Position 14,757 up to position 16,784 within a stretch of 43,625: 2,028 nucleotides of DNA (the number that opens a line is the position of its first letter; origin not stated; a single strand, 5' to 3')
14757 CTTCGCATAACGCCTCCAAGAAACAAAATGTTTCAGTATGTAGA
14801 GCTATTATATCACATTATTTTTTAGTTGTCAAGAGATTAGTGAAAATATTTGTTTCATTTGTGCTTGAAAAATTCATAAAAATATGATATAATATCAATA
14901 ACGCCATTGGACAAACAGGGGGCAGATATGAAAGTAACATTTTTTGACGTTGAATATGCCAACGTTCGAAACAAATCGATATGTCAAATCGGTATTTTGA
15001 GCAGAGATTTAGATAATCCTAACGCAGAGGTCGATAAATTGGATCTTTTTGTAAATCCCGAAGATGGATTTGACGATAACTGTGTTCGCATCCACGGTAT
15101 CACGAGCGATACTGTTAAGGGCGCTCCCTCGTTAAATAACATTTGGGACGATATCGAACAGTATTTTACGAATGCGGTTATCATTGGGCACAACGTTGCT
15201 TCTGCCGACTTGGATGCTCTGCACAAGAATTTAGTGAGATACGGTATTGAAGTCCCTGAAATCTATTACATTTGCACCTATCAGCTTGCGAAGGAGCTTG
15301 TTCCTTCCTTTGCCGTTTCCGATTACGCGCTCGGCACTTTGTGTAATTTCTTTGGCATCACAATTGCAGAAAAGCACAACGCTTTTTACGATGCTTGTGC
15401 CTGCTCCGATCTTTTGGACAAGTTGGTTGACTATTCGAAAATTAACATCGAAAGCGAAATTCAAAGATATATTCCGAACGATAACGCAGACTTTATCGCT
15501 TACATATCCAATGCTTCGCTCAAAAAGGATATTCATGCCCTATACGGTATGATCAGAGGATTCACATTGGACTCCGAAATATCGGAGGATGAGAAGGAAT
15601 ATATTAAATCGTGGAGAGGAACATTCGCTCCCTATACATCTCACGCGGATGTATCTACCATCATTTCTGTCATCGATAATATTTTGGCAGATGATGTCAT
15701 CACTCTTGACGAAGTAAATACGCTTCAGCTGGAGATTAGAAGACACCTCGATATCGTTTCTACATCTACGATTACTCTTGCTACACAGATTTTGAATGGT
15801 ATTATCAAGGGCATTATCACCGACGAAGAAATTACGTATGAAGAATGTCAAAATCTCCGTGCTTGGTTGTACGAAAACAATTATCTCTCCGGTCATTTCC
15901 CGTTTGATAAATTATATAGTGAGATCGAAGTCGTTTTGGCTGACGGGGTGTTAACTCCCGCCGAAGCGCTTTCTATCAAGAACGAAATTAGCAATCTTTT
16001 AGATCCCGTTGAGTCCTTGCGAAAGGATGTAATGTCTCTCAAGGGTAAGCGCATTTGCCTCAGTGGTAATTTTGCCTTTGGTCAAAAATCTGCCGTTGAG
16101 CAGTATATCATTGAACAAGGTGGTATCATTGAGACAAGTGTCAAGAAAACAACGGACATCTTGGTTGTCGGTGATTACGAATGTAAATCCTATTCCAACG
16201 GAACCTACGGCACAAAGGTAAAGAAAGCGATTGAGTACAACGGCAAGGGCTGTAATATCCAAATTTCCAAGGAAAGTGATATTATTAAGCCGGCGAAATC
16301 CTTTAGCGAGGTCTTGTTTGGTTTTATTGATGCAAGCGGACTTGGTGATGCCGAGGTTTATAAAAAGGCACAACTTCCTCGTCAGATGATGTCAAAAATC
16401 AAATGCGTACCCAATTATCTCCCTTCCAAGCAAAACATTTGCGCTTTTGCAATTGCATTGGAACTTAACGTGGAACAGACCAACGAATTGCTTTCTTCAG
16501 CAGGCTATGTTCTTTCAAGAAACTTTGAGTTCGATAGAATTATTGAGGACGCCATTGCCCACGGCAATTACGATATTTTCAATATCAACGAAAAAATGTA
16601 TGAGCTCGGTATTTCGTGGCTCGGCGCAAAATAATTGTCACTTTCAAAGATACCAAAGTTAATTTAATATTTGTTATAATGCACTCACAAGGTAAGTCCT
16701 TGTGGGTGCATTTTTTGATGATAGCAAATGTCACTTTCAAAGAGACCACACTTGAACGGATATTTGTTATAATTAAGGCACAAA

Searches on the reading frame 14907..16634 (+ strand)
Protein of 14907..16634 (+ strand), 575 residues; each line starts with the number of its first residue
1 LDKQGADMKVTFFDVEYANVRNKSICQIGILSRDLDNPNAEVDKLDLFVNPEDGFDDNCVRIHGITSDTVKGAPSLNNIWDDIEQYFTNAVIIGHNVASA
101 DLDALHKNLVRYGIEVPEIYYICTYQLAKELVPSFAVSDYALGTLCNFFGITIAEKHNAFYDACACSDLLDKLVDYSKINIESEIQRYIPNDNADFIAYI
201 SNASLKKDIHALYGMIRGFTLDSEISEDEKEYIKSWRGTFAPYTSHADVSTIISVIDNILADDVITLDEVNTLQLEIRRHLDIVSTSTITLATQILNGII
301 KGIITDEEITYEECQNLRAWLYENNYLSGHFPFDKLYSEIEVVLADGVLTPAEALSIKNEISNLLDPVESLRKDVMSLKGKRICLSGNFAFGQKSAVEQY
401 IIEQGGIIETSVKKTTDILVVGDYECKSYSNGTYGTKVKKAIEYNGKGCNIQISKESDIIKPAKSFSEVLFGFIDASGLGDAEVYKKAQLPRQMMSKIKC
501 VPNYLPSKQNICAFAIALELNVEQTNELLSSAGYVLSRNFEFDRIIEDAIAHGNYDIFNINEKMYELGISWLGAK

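Call 7: search_protein_families(library=pfam, proteins=[window:14907-16634:+], max_evalue=0.01)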
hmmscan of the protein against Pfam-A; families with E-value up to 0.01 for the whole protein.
window:14907-16634:+ (575 aa): 2 families
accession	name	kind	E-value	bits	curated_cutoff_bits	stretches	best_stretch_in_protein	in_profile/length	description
PF00929.31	RNase_T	-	6.7e-22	79.2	24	1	12-166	2-160/164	Exonuclease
PF00533.33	BRCT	-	9e-07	29.5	21.3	1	378-446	6-66/78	BRCA1 C Terminus (BRCT) domain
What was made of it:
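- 14928..16634 (+): Gene for the DEDDh exonuclease, helical-repeat, BRCT and C-terminal HTH protein (568 aa from ATG 14928; the listed ORF starts at TTG 14907). This is the proposed one-component sensor-regulator. Pfam RNase_T 6.7e-22 and BRCT 9e-07 (call 7).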

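Call 22: find_homologous_proteins(query=window:14907-16634:+)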
Query window:14907-16634:+ (575 aa): 379 proteins with E <= 0.001 among 8000 candidates; the best 120 are listed.
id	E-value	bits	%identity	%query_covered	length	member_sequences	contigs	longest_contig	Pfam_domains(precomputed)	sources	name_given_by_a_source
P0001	0.0e+0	1223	95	99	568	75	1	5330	PF00929.32,PF00533.34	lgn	-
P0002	0.0e+0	1164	90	99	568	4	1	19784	PF00929.32,PF00533.34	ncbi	-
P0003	0.0e+0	1150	89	99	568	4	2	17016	PF00929.32,PF00533.34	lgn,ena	-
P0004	0.0e+0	1137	88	99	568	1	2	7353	PF00929.32,PF00533.34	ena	-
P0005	0.0e+0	1136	88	99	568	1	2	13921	PF00929.32,PF00533.34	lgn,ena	-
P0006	0.0e+0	1130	88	99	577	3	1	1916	PF00929.32,PF00533.34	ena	-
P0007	0.0e+0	1128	88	99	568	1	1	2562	PF00929.32,PF00533.34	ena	-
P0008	0.0e+0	1120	87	99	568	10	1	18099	PF00929.32,PF00533.34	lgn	-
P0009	0.0e+0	1120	87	99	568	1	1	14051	PF00929.32,PF00533.34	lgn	-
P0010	0.0e+0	1054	81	99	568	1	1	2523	PF00929.32,PF00533.34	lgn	-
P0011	0.0e+0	1044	79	99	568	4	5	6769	PF00929.32,PF00533.34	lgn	-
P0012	0.0e+0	1032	79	99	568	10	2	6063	PF00929.32,PF00533.34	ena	-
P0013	0.0e+0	1025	77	99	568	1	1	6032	PF00929.32,PF00533.34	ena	-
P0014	4.9e-282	954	73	99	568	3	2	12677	PF00929.32,PF00533.34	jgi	-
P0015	1.2e-274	930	71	99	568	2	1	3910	PF00929.32,PF00533.34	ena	-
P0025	6.3e-218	743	58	99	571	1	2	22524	PF00929.32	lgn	-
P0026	9.2e-218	742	58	100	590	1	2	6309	PF00929.32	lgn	-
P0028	3.8e-216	737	57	99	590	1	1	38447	PF00929.32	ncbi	-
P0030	1.3e-212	725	56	99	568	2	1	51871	PF00929.32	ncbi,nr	ncbi:MAG: hypothetical protein IKJ19_03330 [Clostridia bacterium]|nr:hypothetical protein [Clostridi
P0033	4.8e-200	684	55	99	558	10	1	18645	PF00929.32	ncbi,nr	ncbi:MAG: hypothetical protein IJY41_01640 [Clostridia bacterium]|nr:hypothetical protein [Clostridi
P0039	9.4e-177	607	50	97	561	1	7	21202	PF00929.32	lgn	-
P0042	2.9e-172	592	48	99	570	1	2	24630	PF00929.32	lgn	-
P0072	8.9e-165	567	48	97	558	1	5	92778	PF00929.32,PF00533.34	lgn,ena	-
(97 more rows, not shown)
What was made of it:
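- Closest known: PADLOC candidate PDC-S48 and the 458-aa exonuclease-BRCT proteins of Clostridia. Same: The short class is 53-58% identical over 79% of the protein (call 22).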

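Call 24: find_related_loci(query=A1, collection=metagenome_contigs, flank=8000)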
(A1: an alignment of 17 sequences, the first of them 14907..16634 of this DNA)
Query A1 (575 aa) in metagenome_contigs; peptide patterns used: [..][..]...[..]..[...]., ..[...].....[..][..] (x = any residue, [..] = any of these).
80 stretches matched a pattern; 35 encode a relative of the query (tblastn E <= 1e-3); 35 distinct loci.
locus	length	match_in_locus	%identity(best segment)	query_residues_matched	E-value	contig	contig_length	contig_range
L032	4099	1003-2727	100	1-575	0e+0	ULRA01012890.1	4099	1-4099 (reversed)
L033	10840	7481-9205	100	1-575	0e+0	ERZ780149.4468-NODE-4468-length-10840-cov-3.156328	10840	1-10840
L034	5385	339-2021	58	5-575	0e+0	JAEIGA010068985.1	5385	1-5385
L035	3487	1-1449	62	89-575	0e+0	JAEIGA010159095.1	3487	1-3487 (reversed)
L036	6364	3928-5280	56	9-458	5e-174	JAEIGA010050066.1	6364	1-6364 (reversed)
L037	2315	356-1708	55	9-458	0e+0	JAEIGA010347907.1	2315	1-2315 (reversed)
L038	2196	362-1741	53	5-464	0e+0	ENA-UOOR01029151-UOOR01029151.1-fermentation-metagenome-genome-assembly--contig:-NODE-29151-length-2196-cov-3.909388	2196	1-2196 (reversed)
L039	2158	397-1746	56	9-458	0e+0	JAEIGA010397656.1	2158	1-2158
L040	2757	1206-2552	54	10-458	8e-177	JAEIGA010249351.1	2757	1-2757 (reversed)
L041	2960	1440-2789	55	9-458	3e-173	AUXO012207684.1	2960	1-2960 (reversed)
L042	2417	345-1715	53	9-464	5e-175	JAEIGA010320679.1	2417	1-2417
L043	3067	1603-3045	51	10-487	2e-172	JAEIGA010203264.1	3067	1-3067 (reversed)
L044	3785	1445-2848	53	1-464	2e-168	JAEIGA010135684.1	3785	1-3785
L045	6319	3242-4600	55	9-460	3e-162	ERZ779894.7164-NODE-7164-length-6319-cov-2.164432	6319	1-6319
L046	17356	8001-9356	53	9-460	4e-160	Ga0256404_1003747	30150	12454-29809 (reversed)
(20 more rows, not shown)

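Call 27: find_encoding_contigs(protein=P0030, flank=10000, max_places=2)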
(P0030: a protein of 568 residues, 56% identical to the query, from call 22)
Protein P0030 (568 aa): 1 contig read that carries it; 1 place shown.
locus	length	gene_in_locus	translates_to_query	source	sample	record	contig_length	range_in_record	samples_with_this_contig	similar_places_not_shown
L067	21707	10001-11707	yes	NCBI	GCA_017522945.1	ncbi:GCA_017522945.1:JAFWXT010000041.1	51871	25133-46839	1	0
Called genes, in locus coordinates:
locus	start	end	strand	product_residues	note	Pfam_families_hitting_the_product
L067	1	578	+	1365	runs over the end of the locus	PF00630:Filamin (faint), PF13620:CarboxypepD_reg (faint), PF17210:SdrD_B (faint), PF07495:Y_Y_Y (faint), PF19077:Big_13 (faint)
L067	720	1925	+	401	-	PF01408:GFO_IDH_MocA, PF02894:GFO_IDH_MocA_C, PF22725:GFO_IDH_MocA_C3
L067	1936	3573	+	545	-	PF13320:GH123_cat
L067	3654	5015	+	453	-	PF17996:CE2_N, PF00657:Lipase_GDSL (weak), PF13472:Lipase_GDSL_2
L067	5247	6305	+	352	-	PF14607:GxDLY, PF14606:Lipase_GDSL_3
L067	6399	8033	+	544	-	PF00654:Voltage_CLC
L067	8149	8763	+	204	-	PF12844:HTH_19 (weak), PF13560:HTH_31 (weak), PF01381:HTH_3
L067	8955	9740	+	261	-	PF01182:Glucosamine_iso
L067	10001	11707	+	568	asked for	PF00929:RNase_T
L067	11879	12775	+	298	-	PF08378:NERD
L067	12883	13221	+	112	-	-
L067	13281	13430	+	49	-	-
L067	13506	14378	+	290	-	PF01381:HTH_3, PF12844:HTH_19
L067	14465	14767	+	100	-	-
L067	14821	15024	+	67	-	-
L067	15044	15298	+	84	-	-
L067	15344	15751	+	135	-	PF04545:Sigma70_r4 (weak)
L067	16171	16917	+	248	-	-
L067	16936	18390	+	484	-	PF00150:Cellulase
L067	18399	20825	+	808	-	PF00933:Glyco_hydro_3, PF01915:Glyco_hydro_3_C, PF14310:Fn3-like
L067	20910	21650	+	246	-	PF04298:Zn_peptidase_2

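Call 28: find_encoding_contigs(protein=P0072, flank=10000, max_places=2)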
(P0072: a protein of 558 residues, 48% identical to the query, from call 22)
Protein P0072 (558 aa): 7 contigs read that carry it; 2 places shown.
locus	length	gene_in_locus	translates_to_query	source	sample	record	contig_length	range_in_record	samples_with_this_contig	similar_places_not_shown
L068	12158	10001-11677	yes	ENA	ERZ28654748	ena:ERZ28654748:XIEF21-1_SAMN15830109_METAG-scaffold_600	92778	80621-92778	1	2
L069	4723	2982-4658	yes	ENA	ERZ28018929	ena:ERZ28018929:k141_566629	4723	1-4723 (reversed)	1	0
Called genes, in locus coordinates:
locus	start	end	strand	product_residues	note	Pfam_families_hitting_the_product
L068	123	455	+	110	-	-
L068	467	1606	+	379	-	PF02810:SEC-C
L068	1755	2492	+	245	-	-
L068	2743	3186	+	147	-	-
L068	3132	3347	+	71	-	-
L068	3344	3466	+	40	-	-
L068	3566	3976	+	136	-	-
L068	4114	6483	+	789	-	PF09848:SLFN-g3_helicase, PF14487:DarT (weak)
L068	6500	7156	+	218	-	PF22397:NADAR-DarT1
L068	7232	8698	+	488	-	-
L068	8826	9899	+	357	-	-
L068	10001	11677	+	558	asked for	PF00929:RNase_T, PF00533:BRCT (weak)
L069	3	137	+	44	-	?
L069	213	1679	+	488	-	-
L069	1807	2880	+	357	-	-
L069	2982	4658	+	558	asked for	PF00929:RNase_T, PF00533:BRCT (weak)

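Call 29: find_encoding_contigs(protein=P0028, flank=10000, max_places=2)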
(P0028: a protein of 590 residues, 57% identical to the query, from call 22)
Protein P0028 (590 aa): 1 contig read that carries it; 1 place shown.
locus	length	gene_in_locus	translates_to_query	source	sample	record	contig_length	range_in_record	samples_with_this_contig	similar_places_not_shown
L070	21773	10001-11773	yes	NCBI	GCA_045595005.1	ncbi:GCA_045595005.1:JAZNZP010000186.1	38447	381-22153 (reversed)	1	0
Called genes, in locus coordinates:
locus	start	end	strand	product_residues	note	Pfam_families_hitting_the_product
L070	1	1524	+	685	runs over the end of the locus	PF00004:AAA, PF17862:AAA_lid_3, PF01434:Peptidase_M41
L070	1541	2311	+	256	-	PF00142:Fer4_NifH (weak), PF01656:CbiA, PF02374:ArsA_ATPase (faint), PF06564:CBP_BcsQ, PF09140:MipZ, PF10609:ParA, PF13614:AAA_31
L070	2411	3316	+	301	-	PF02195:ParB_N, PF17762:HTH_ParB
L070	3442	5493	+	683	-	-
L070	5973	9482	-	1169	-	PF01855:POR_N, PF17147:PFOR_II, PF01558:POR, PF10371:EKR, PF12838:Fer4_7, PF13484:Fer4_16, PF22338:Pyruv_OxRed_insertion, PF02775:TPP_enzyme_C, +5 more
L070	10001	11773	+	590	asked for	PF00929:RNase_T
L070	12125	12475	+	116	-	-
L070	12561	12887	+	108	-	-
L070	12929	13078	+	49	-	-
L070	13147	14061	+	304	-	-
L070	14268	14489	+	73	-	-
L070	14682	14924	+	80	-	-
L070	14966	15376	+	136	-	PF04545:Sigma70_r4 (weak)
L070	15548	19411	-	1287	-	PF00657:Lipase_GDSL (weak), PF13472:Lipase_GDSL_2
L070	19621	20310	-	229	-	PF02527:GidB, PF13847:Methyltransf_31 (weak)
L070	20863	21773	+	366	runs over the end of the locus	PF00712:DNA_pol3_beta, PF02767:DNA_pol3_beta_2, PF02768:DNA_pol3_beta_3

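Call 36: search_protein_families(library=padloc, proteins=[window:14907-16634:+], max_evalue=0.01)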
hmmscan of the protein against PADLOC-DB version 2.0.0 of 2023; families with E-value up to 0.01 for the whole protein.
window:14907-16634:+ (575 aa): 4 families
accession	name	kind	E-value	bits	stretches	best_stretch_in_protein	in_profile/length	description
PDLC05027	PDC-S48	-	2e-31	107.5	1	35-319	32-297/411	-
PDLC01247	DEDDh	-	2.6e-24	84.5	1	12-170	2-138/139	"CAS-I,CAS-II,CAS-III,CAS-IV,CAS-V,CAS-VI; associated"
PDLC05028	PDC-S48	-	2.5e-18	63.9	1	42-177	53-183/512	-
PDLC02142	Csn2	-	0.00059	17.6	1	200-271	41-116/272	-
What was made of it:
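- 14928..16634 (+): PADLOC PDC-S48 2e-31 (call 36).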

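Call 37: search_protein_families(library=ncbifam, proteins=[window:14907-16634:+], max_evalue=0.01)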
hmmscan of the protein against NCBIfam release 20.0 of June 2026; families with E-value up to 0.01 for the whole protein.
window:14907-16634:+ (575 aa): 28 families (the best 25 are shown)
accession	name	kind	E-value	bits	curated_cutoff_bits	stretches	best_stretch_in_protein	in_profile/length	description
NF004844.0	PRK06195.1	equivalog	2.2e-39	135.7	373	2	8-178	1-165/309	DNA polymerase III subunit epsilon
NF005906.0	PRK07883.1-4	equivalog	1.3e-23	83.2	495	1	40-177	37-171/563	DEDD exonuclease domain-containing protein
TIGR01405.1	polC_Gram_pos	equivalog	3.7e-21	74.6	1043.45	1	7-177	188-354/1211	DNA polymerase III subunit alpha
NF001688.0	PRK00448.1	equivalog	6.6e-21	73.7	873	1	8-176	423-587/1445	PolC-type DNA polymerase III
NF004719.0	PRK06063.1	equivalog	6.2e-19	68.1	389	1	34-173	42-176/331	DEDDh family exonuclease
NF005905.0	PRK07883.1-3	equivalog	8.8e-18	64.2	508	1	42-175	57-189/581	DEDD exonuclease domain-containing protein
TIGR01407.1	dinG_rel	hypoth_equivalog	3e-16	58.9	547.7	1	21-171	15-159/889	putative DnaQ family exonuclease/DinG family helicase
NF005907.0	PRK07883.1-5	equivalog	3.2e-16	58.8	454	1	44-175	63-193/584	DEDD exonuclease domain-containing protein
NF006316.0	PRK08517.1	equivalog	4.8e-16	58.9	247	1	11-174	73-230/270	3'-5' exonuclease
NF005289.0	PRK06807.1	equivalog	3.2e-15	56.2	335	1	41-175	40-170/313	3'-5' exonuclease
TIGR00573.1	dnaq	subfamily_domain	3.1e-14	53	71.5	1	34-175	32-175/217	exonuclease, DNA polymerase III, epsilon subunit family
TIGR01406.1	dnaQ_proteo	equivalog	8.3e-14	51.8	222.7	1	37-169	30-164/231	DNA polymerase III subunit epsilon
NF005569.0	PRK07246.1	equivalog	2.7e-13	49.1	794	1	13-175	12-168/820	bifunctional DnaQ family exonuclease/ATP-dependent helicase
NF004316.1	PRK05711.1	equivalog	5.6e-13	49.1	196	1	34-168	28-164/234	DNA polymerase III subunit epsilon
NF005981.0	PRK08074.1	equivalog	6e-13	47.7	789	1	41-175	36-167/931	ATP-dependent DNA helicase DinG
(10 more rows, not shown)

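Call 41: find_encoding_contigs(protein=P0025, flank=10000, max_places=1)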
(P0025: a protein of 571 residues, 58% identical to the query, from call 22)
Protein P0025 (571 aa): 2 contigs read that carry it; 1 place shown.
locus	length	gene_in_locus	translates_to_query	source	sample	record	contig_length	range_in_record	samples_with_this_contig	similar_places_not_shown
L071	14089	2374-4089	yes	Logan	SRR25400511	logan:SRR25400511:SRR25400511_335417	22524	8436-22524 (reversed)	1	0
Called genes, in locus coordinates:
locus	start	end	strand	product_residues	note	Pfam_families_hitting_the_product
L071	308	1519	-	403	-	PF14659:Phage_int_SAM_3 (weak), PF22022:Phage_int_M, PF00589:Phage_integrase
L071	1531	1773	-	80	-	-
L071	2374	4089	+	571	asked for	PF00929:RNase_T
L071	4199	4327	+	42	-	-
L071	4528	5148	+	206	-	-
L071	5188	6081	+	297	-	-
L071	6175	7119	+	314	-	PF08378:NERD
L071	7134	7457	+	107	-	-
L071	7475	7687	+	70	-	-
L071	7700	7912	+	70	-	-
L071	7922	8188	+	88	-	PF01844:HNH, PF14279:HNH_5 (weak)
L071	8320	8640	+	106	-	PF04810:zf-Sec23_Sec24 (weak)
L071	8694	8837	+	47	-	-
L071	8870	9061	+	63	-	-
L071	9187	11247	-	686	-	PF01878:EVE (faint), PF13020:NOV_C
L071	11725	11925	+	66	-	-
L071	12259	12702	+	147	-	PF08281:Sigma70_r4_2 (weak)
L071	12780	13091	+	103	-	-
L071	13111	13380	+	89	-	-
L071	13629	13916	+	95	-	-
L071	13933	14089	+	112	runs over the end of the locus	-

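Call 42: find_encoding_contigs(protein=P0033, flank=10000, max_places=1)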
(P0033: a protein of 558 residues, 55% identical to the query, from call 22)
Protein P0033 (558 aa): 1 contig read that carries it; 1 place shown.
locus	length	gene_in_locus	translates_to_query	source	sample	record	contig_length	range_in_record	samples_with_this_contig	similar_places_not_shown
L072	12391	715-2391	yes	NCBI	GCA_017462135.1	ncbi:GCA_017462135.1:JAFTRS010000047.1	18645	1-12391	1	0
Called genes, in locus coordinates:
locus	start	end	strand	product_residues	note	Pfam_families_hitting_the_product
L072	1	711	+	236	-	PF02535:Zip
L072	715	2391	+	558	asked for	PF00929:RNase_T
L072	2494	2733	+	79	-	-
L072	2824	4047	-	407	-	PF07690:MFS_1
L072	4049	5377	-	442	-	PF01554:MatE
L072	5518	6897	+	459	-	PF10396:TrmE_N, PF12631:MnmE_helical, PF01926:MMR_HSR1, PF02421:FeoB_N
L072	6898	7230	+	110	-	PF12647:RNHCP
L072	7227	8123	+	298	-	PF13353:Fer4_12 (weak), PF04055:Radical_SAM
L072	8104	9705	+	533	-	-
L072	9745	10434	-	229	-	PF04519:Bactofilin (faint)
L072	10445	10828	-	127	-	PF13171:DUF4004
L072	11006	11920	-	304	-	PF04204:HTS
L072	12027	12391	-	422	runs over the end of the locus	PF01053:Cys_Met_Meta_PP, PF00155:Aminotran_1_2, PF01041:DegT_DnrJ_EryC1 (weak)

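Call 43: find_encoding_contigs(protein=P0042, flank=10000, max_places=1)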
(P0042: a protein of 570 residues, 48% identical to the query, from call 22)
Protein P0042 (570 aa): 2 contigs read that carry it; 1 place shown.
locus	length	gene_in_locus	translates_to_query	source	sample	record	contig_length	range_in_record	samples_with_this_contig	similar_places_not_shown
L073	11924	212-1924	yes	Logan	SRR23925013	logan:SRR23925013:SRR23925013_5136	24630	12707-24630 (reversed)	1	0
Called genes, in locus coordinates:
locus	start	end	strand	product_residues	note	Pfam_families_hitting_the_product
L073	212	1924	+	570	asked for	PF00929:RNase_T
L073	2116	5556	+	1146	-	PF13401:AAA_22 (faint), PF05496:RuvB_N (faint), PF00004:AAA, PF00158:Sigma54_activat (faint), PF07724:AAA_2, PF07728:AAA_5, PF00004:AAA, PF01434:Peptidase_M41, +3 more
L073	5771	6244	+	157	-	PF10722:YbjN (weak)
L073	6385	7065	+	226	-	PF13519:VWA_2 (weak), PF25106:VWA_4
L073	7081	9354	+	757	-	-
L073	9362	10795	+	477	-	PF00069:Pkinase, PF07714:PK_Tyr_Ser-Thr (weak)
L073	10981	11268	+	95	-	PF02026:RyR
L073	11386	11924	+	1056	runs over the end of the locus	-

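Call 44: find_encoding_contigs(protein=P0039, flank=10000, max_places=1)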
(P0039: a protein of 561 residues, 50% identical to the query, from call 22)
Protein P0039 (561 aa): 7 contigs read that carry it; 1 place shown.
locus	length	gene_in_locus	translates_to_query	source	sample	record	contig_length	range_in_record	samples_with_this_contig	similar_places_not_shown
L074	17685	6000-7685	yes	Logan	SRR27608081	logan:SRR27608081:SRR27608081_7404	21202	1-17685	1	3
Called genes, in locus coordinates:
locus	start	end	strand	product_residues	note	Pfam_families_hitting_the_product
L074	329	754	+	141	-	-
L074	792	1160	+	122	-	-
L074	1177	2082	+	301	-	-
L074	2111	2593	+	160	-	-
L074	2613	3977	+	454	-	-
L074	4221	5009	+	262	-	-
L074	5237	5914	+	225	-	-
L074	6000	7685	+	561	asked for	PF00929:RNase_T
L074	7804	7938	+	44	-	-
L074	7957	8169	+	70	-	-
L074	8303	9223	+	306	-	PF08378:NERD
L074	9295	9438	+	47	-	-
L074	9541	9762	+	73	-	-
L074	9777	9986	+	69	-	-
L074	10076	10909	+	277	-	PF13411:MerR_1 (faint), PF02787:CPSase_L_D3 (faint)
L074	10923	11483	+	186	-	-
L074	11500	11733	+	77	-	-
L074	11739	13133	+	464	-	PF17848:Zn_ribbon_ACC (faint), PF00004:AAA, PF17866:AAA_lid_6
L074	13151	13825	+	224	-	-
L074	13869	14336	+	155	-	-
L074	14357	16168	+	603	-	PF03235:GmrSD_N, PF07510:GmrSD_C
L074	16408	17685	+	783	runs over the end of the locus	PF04313:HSDR_N (weak), PF13588:HSDR_N_2, PF00270:DEAD, PF04851:ResIII, PF18766:SWI2_SNF2, PF13245:AAA_19 (faint), PF00271:Helicase_C (weak), PF08463:EcoEI_R_C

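Call 53: find_related_loci(query=A1, collection=viral_contigs, flank=10000)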
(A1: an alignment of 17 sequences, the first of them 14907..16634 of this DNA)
Query A1 (575 aa) in viral_contigs; peptide patterns used: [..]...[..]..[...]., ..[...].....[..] (x = any residue, [..] = any of these).
18 stretches matched a pattern; 1 encode a relative of the query (tblastn E <= 1e-3); 1 distinct loci.
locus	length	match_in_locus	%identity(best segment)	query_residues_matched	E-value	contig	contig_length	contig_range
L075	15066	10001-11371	49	9-465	2e-147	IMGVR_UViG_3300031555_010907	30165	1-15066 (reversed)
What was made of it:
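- Tried and rejected: Only one short-class exonuclease homologue was found in IMG/VR (call 53).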

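Call 57: find_encoding_contigs(protein=P0009, flank=8000, max_places=1)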
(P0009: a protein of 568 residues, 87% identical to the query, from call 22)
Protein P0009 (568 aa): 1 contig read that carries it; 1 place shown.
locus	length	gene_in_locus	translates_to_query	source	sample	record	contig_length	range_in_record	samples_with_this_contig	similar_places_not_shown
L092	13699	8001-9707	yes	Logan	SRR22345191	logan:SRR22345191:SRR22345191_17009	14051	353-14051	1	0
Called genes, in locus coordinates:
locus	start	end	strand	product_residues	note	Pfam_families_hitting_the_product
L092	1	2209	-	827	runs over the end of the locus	PF00012:HSP70, PF06723:MreB_Mbl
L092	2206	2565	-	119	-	-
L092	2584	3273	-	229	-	-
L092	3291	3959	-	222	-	PF06114:Peptidase_M78, PF10463:Peptidase_U49 (faint)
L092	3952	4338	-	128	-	-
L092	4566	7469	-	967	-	PF25164:CoiA_N, PF06054:CoiA_nuc (weak), PF00580:UvrD-helicase, PF13245:AAA_19, PF13361:UvrD_C, PF13538:UvrD_C_2 (faint)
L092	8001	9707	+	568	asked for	PF00929:RNase_T, PF00533:BRCT (weak)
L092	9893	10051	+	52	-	-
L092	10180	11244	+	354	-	PF08378:NERD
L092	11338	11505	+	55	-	-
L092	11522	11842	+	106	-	-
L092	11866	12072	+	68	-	-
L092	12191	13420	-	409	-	PF13173:AAA_14, PF13635:DUF4143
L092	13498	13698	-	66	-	?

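Call 58: find_encoding_contigs(protein=P0014, flank=8000, max_places=1)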
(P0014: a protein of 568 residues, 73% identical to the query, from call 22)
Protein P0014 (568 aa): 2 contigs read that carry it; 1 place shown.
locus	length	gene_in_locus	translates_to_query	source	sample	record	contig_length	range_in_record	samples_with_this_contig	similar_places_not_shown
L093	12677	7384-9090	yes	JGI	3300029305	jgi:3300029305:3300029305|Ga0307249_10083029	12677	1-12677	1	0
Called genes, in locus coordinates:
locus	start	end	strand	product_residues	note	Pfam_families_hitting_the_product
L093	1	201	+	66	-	?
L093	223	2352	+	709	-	PF09848:SLFN-g3_helicase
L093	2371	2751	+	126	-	PF00293:NUDIX, PF14815:NUDIX_4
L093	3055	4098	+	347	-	PF14622:Ribonucleas_3_3, PF00636:Ribonuclease_3, PF00035:dsrm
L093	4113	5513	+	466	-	-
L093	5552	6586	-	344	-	-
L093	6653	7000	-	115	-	-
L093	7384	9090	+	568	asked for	PF00929:RNase_T, PF00533:BRCT (weak)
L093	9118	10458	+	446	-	-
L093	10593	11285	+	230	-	-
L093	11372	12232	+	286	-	PF13411:MerR_1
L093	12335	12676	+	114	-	?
